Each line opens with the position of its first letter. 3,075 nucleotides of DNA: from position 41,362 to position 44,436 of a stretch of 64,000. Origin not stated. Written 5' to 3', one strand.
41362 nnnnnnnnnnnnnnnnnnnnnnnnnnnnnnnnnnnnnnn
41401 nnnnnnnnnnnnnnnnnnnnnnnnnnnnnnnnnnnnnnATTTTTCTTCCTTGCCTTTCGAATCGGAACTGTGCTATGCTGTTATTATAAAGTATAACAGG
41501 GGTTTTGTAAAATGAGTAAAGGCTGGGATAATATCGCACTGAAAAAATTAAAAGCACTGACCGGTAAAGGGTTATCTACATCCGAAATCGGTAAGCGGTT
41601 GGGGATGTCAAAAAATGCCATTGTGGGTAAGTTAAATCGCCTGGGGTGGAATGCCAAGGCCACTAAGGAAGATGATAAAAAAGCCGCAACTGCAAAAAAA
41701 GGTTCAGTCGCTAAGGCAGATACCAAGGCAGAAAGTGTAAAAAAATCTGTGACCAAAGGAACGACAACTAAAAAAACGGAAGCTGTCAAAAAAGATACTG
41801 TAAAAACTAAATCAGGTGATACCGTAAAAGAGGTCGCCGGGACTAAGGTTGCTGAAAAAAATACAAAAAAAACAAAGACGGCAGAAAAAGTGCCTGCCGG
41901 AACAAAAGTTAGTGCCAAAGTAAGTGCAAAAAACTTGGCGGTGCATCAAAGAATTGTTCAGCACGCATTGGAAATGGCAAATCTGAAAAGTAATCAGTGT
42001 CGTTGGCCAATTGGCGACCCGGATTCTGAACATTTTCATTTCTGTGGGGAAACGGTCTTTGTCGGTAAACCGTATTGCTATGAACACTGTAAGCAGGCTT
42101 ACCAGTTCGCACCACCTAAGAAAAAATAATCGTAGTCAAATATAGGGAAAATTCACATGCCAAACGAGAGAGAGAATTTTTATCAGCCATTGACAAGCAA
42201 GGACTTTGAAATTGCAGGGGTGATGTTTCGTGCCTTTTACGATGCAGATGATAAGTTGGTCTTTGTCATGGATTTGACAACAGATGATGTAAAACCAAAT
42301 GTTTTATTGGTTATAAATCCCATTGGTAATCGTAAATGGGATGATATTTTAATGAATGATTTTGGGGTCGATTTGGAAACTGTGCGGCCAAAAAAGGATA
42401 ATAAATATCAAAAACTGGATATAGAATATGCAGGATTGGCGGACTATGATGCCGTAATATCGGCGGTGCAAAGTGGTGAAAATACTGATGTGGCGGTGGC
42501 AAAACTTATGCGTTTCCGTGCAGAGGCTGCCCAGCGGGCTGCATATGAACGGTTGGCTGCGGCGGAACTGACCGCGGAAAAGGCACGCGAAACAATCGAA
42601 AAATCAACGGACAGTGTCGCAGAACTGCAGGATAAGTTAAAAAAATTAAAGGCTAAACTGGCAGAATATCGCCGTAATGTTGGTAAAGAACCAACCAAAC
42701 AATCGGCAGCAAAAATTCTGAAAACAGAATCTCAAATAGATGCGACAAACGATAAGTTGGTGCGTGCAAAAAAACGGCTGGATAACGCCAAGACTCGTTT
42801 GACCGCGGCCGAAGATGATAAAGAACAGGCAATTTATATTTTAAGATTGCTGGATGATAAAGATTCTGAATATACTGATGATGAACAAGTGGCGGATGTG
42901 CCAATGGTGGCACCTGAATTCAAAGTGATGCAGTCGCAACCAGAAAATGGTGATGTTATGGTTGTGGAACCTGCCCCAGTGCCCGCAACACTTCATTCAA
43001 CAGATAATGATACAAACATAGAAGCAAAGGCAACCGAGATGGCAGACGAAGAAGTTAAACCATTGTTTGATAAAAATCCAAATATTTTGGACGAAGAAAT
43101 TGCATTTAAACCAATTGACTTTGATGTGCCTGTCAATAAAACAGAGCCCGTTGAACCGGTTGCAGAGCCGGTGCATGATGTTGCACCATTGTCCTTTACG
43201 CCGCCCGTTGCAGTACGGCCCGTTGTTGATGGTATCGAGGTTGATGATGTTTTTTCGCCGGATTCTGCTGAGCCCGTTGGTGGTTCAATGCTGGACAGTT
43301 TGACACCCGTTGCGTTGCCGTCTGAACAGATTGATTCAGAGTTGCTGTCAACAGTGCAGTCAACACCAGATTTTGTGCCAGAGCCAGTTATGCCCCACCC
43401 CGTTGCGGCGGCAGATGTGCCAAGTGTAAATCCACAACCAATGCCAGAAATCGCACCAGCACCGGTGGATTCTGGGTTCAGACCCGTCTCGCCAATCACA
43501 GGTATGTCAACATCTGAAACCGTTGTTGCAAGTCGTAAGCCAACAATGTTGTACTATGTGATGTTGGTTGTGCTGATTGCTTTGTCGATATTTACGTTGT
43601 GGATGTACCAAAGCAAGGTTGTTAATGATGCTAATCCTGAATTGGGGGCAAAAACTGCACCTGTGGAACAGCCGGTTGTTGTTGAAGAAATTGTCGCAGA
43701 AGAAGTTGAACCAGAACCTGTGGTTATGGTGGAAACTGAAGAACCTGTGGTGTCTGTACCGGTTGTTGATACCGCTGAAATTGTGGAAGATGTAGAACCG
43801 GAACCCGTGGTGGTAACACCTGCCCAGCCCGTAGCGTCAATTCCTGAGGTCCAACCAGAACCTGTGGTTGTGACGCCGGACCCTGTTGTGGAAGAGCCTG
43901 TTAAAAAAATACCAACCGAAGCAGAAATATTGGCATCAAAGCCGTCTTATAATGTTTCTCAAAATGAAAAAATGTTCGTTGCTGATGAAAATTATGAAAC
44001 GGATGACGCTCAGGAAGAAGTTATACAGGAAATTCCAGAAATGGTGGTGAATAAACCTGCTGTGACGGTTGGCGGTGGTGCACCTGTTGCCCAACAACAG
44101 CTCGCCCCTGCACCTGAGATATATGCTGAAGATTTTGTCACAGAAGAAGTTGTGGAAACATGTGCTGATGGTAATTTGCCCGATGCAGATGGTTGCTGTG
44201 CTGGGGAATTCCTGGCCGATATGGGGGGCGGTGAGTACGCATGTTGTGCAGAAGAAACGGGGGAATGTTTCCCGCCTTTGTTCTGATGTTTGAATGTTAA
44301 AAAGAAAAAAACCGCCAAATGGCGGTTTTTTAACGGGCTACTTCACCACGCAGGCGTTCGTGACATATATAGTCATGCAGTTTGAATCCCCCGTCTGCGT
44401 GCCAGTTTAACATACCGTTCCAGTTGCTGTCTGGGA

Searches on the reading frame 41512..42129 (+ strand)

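Call 3: search_protein_families(library=pfam, proteins=[window:41512-42129:+], max_evalue=0.1)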
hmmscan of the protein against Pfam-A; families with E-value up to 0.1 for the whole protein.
window:41512-42129:+ (205 aa): 5 families
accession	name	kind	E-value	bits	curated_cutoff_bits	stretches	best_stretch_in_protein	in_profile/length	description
PF07750.17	GcrA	-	1.4e-29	103.9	26.9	1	5-200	3-148/155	GcrA cell cycle regulator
PF22631.2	PLCB1-4-like_EFh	-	0.026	15.2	27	1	126-162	11-47/69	Phosphoinositide phospholipase C beta1-4-like EF-hand domain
PF08279.18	HTH_11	-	0.042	14.2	25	0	10-44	6-39/55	HTH domain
PF18024.7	HTH_50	-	0.087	13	27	0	22-45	25-48/50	Helix-turn-helix domain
PF13384.12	HTH_23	-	0.094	13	24.6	0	15-36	16-33/50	Homeodomain-like domain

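Call 4: search_protein_families(library=ncbifam, proteins=[window:41512-42129:+], max_evalue=0.1)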
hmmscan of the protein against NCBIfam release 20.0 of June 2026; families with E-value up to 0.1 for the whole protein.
window:41512-42129:+ (205 aa): 3 families
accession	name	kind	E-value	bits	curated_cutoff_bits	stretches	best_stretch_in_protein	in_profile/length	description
NF050816.1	sig70cofacGcrA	equivalog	5.2e-22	78.9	280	2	118-203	73-156/173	cell cycle sigma 70 cofactor GcrA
NF009611.0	PRK13108.1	equivalog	0.033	13.1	636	1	48-147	305-403/476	prolipoprotein diacylglyceryl transferase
NF005846.3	PRK07764.1-6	equivalog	0.09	11.8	625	0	34-143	368-479/628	DNA polymerase III subunit gamma and tau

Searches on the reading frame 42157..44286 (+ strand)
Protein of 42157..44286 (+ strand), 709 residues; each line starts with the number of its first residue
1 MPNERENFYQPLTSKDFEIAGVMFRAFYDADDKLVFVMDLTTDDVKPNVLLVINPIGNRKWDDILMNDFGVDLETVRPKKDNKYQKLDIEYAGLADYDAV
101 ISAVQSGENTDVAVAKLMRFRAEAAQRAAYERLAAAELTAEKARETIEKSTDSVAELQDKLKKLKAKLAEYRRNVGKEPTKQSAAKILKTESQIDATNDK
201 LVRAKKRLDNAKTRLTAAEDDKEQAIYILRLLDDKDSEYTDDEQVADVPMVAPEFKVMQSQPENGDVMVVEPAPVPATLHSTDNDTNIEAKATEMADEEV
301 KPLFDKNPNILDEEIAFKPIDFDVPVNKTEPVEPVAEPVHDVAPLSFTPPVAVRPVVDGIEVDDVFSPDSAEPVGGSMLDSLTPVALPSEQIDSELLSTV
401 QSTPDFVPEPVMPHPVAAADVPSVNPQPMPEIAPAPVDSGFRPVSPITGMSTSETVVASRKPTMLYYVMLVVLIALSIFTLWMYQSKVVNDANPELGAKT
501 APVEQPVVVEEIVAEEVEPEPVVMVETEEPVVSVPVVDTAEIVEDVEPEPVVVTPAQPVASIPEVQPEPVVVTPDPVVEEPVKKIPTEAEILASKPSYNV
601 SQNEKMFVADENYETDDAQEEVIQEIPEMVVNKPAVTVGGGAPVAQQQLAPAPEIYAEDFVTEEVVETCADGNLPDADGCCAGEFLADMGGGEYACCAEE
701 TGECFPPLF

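Call 3: search_protein_families(library=pfam, proteins=[window:42157-44286:+], max_evalue=0.1)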
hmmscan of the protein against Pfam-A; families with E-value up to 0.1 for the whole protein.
window:42157-44286:+ (709 aa): 1 family
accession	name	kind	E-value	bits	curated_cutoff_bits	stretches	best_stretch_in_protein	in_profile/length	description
PF14712.11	Snapin_Pallidin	-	0.01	16.7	29.6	1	141-210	16-87/89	Snapin/Pallidin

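Call 4: search_protein_families(library=ncbifam, proteins=[window:42157-44286:+], max_evalue=0.1)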
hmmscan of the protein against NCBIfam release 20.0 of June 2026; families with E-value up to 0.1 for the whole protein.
window:42157-44286:+ (709 aa): 9 families
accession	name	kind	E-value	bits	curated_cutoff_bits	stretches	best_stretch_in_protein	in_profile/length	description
NF045780.1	TrlF_fam_ATP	equivalog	0.0015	17.3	350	1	99-236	418-561/944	TrlF family AAA-like ATPase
NF003034.1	PRK03918.1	equivalog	0.0029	15.6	700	1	128-224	609-705/878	DNA double-strand break repair ATPase Rad50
TIGR02168.1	SMC_prok_B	equivalog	0.0082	13.9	567.35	1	124-221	721-820/1181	chromosome segregation protein SMC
NF045487.1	ASRP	equivalog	0.01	14.5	300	1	130-225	127-223/593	archaea-specific SMC-related protein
TIGR02169.1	SMC_prok_A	equivalog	0.024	12.3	729.4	1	125-224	772-873/1165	chromosome segregation protein SMC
NF046048.1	NlpC_P60_DIP1281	equivalog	0.061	12.1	517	1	121-237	175-273/587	DIP1281 family NlpC/P60 protein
NF041751.2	sbcc_Staph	equivalog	0.071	11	920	0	72-226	190-344/1007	exonuclease subunit SbcC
NF011366.0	PRK14785.1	subfamily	0.079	12.8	256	0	434-488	12-66/198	lipoprotein signal peptidase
TIGR01069.2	mutS2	equivalog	0.085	11.2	400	0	126-239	518-631/790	endonuclease MutS2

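Call 44: search_protein_families(library=phrogs, proteins=[window:42157-44286:+], max_evalue=0.01)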
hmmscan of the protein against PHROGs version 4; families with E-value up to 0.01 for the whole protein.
window:42157-44286:+ (709 aa): 1 family
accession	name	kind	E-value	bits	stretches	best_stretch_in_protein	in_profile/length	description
phrog_10613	-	tail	0.007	17.2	1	144-223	65-146/237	tail length tape measure protein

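Call 68: search_protein_families(library=padloc, proteins=[window:42157-44286:+], max_evalue=0.01)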
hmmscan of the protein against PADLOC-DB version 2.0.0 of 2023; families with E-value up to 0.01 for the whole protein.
window:42157-44286:+ (709 aa): 4 families
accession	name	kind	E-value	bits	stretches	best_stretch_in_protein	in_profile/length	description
PDLC00553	JetC2|JetC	-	2.1e-05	20.6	1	105-225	854-971/1361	DUF3584 domain; MukB-like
PDLC03868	LmuB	-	0.0027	14.1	1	108-226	538-700/1035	-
PDLC00551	JetC2|JetC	-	0.0036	13.2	1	102-224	860-981/1365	DUF3584 domain; MukB-like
PDLC00582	JetC3|JetC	-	0.0075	12.1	1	127-318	794-980/1472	DUF3584 domain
